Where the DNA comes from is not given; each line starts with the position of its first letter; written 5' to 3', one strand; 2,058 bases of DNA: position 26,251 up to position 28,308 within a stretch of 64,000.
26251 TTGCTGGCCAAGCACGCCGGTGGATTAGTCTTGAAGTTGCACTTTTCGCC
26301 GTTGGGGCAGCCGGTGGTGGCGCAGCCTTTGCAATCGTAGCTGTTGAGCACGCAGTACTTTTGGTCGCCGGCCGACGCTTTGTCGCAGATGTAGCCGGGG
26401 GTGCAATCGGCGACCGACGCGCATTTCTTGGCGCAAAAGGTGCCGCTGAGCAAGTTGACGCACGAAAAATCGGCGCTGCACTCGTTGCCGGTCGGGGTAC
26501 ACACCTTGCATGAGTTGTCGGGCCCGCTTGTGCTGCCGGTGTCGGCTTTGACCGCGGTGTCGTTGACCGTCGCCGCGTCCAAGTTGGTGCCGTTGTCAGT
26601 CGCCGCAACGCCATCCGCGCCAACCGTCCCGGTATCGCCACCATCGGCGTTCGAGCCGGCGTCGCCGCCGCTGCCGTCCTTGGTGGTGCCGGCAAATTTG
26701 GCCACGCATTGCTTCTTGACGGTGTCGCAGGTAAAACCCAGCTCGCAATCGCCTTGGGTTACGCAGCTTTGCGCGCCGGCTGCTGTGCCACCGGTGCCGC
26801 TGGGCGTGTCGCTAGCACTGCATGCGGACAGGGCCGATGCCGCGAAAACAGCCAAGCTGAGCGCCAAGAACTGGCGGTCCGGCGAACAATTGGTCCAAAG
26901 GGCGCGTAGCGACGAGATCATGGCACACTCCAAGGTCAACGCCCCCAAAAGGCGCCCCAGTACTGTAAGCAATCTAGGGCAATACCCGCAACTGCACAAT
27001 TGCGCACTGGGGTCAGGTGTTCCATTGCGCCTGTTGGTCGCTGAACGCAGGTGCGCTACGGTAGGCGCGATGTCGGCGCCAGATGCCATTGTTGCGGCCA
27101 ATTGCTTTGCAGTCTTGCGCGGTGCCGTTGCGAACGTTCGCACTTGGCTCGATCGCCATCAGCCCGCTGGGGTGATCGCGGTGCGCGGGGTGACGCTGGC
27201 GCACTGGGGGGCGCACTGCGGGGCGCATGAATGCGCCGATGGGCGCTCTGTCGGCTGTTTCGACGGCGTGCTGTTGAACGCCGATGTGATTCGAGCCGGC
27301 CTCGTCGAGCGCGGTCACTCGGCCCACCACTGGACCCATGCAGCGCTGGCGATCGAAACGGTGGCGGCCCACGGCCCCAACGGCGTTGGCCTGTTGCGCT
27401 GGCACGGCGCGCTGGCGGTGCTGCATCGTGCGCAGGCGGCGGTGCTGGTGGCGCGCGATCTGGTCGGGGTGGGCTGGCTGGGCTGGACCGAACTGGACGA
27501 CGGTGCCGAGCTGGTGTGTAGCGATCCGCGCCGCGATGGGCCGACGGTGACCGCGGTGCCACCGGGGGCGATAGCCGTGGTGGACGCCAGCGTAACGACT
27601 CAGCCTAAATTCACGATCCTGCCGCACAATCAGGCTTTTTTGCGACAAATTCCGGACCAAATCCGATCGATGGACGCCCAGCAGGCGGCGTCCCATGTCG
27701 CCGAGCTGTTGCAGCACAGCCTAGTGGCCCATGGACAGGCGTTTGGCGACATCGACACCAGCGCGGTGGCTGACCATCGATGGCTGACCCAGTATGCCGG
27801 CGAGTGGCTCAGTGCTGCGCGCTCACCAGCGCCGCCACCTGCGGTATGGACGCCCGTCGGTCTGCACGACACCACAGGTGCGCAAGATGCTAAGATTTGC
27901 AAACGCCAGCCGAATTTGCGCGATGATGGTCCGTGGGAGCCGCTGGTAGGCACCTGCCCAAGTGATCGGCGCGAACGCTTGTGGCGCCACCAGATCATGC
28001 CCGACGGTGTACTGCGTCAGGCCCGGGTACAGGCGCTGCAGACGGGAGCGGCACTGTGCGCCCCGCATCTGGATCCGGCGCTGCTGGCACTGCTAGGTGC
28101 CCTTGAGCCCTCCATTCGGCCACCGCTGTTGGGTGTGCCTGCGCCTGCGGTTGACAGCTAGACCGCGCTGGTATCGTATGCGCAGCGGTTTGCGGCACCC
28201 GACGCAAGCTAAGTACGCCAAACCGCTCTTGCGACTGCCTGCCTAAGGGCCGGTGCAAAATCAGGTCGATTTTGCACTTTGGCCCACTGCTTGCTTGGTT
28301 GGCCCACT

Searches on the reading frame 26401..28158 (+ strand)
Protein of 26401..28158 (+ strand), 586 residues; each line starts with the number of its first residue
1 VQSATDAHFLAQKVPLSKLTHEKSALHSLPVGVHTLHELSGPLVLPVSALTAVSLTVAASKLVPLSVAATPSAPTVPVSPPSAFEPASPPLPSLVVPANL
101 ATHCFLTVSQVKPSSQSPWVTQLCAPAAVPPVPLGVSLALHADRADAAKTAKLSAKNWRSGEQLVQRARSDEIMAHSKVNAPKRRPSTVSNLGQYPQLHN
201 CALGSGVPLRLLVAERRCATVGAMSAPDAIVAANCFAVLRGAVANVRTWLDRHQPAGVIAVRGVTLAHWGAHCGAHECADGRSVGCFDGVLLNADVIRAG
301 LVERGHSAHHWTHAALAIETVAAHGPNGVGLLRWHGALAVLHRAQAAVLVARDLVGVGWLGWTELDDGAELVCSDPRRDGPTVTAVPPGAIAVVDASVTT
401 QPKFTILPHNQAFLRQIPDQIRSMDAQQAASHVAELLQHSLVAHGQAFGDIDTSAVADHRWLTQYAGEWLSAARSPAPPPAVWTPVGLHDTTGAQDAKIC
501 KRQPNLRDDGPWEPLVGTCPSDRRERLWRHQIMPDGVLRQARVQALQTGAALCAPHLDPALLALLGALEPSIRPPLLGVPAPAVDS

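Call 11: search_protein_families(library=pfam, proteins=[window:26401-28158:+])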
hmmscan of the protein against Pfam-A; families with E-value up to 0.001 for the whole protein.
window:26401-28158:+ (586 aa): 1 family
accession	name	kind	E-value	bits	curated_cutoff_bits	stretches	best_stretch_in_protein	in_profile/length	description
PF13537.11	GATase_7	-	0.00026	21.4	25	1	279-369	20-111/123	Glutamine amidotransferase domain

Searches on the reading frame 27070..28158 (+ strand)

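Call 83: search_protein_families(library=pfam, proteins=[window:27070-28158:+], max_evalue=0.001)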
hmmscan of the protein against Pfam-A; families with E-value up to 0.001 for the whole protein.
window:27070-28158:+ (363 aa): 1 family
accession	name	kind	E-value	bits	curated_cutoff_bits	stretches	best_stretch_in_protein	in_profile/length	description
PF13537.11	GATase_7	-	0.00012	22.5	25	1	56-146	20-111/123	Glutamine amidotransferase domain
